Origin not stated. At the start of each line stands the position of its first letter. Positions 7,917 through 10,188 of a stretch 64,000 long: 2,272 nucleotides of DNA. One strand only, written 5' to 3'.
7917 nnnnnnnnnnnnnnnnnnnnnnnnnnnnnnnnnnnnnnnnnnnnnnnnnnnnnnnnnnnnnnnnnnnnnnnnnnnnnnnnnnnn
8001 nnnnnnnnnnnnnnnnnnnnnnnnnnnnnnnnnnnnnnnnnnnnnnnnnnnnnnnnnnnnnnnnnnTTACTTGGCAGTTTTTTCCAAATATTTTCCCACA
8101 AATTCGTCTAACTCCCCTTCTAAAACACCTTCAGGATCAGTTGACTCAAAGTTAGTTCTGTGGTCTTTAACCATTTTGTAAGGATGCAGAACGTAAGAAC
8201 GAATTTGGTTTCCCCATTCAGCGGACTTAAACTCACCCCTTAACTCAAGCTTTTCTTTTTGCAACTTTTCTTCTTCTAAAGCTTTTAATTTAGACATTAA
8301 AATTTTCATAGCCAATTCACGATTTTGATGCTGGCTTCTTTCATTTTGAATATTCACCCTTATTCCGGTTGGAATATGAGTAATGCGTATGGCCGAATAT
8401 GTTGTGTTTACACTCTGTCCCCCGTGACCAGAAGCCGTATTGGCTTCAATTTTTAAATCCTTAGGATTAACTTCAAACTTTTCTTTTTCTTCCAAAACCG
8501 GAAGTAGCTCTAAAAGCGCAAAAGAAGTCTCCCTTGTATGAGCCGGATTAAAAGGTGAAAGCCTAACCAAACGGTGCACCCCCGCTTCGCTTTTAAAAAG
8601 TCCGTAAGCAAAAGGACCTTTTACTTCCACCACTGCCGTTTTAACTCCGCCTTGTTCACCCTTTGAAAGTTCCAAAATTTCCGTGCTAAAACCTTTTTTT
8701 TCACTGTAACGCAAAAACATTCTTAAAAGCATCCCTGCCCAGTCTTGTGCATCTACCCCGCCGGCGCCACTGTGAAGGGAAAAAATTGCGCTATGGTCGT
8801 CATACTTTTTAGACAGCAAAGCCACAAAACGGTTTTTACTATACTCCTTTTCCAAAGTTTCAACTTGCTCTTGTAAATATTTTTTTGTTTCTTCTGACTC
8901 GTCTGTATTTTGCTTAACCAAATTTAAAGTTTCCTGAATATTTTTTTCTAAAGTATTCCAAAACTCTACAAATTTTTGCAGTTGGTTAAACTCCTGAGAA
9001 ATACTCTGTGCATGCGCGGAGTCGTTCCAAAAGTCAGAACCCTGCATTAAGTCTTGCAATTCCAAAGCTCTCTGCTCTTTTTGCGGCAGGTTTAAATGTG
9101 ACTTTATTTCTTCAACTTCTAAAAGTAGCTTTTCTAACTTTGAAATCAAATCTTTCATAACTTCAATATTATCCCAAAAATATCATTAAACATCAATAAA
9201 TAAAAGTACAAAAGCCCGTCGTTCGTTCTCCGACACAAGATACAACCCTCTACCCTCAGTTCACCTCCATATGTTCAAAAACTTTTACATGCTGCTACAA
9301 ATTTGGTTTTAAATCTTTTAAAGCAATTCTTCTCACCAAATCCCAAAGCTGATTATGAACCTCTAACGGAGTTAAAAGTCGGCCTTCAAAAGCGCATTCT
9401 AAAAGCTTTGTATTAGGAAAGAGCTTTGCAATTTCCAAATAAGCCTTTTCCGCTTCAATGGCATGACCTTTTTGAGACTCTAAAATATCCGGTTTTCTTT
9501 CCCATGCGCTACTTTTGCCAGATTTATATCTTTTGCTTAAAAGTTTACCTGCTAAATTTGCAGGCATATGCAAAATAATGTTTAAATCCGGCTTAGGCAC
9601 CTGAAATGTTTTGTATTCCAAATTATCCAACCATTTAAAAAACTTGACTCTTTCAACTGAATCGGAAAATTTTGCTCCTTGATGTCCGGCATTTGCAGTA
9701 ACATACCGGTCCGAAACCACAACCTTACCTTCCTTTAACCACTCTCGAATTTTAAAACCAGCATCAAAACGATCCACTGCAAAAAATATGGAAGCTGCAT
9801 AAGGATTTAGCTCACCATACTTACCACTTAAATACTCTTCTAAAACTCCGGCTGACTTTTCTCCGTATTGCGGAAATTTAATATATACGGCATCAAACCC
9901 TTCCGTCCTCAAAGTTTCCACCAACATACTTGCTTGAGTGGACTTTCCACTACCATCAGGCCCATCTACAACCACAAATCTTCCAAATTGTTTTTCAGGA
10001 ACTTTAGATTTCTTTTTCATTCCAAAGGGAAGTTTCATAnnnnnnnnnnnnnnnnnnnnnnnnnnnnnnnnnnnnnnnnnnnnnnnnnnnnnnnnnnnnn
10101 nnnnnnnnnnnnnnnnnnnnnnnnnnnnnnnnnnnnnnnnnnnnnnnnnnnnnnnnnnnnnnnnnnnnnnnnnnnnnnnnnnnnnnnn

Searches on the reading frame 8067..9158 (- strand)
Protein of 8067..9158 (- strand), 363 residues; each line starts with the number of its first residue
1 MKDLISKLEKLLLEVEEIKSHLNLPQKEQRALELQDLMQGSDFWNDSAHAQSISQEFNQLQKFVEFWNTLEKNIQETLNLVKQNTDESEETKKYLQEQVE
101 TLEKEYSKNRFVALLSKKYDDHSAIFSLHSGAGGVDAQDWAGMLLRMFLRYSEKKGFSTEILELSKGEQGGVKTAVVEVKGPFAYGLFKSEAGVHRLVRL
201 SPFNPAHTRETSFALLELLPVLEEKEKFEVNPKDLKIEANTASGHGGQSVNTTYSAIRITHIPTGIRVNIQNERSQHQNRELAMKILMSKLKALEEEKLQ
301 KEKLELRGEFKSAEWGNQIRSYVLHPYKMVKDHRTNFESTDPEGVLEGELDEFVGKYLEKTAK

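Call 3: search_protein_families(library=pfam, proteins=[window:8067-9158:-], max_evalue=0.01)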
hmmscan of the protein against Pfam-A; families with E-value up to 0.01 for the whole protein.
window:8067-9158:- (363 aa): 2 families
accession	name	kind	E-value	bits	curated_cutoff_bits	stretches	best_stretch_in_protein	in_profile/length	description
PF03462.23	PCRF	-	9.8e-48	163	24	1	28-214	2-192/194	PCRF domain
PF00472.26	RF-1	-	6.1e-37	126.6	35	1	226-334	3-116/116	RF-1 domain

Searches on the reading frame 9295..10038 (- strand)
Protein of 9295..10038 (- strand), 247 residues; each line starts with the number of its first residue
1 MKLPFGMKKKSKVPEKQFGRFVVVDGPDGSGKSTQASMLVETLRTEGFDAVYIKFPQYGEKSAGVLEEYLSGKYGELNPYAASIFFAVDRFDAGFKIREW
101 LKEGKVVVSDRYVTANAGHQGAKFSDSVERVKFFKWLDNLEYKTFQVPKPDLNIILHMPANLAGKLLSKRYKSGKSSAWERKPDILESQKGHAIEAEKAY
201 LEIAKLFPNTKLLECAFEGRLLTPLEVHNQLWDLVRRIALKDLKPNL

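Call 3: search_protein_families(library=pfam, proteins=[window:9295-10038:-], max_evalue=0.01)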
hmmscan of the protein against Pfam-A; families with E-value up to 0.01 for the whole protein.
window:9295-10038:- (247 aa): 5 families
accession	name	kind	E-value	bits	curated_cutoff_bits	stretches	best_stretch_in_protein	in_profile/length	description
PF02223.23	Thymidylate_kin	-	1.9e-21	77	27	1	24-196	1-162/185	Thymidylate kinase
PF13401.12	AAA_22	-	8.4e-05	23.3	27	1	20-71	6-56/130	AAA domain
PF20720.3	nSTAND3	-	0.00011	22.4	27.2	1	20-60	18-58/155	Novel STAND NTPase 3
PF01712.25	dNK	-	0.00027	21.2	27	1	23-174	2-147/203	Deoxynucleoside kinase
PF24883.2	NPHP3_N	-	0.0014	19.3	24.8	1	20-61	23-63/164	Nephrocystin 3, N-terminal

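Call 4: search_protein_families(library=ncbifam, proteins=[window:9295-10038:-], max_evalue=0.01)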
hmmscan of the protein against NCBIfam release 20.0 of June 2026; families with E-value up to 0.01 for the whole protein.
window:9295-10038:- (247 aa): 5 families
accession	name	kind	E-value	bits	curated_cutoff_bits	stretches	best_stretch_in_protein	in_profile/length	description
NF005923.0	PRK07933.1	equivalog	1.3e-32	112.9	193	1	21-205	2-184/213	dTMP kinase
TIGR00041.1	DTMP_kinase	equivalog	1.5e-18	67.3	83.25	1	19-192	4-169/196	dTMP kinase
NF006746.0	PRK09270.1-5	subfamily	0.0065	15.4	250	0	19-50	20-52/210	nucleoside/nucleotide kinase family protein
NF005115.0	PRK06547.1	equivalog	0.0082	15.5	173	0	20-43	16-39/172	hypothetical protein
NF005250.0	PRK06761.1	equivalog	0.009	15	270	0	21-50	5-34/282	hypothetical protein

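Call 6: search_protein_families(library=phrogs, proteins=[window:9295-10038:-], max_evalue=0.01)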
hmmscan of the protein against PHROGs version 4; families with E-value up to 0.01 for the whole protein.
window:9295-10038:- (247 aa): 2 families
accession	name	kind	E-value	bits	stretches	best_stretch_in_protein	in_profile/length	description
phrog_761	-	other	1.7e-17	65.1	1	11-170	11-155/362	thymidylate kinase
phrog_16057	-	other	1.4e-09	38.6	1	19-165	5-150/363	thymidylate kinase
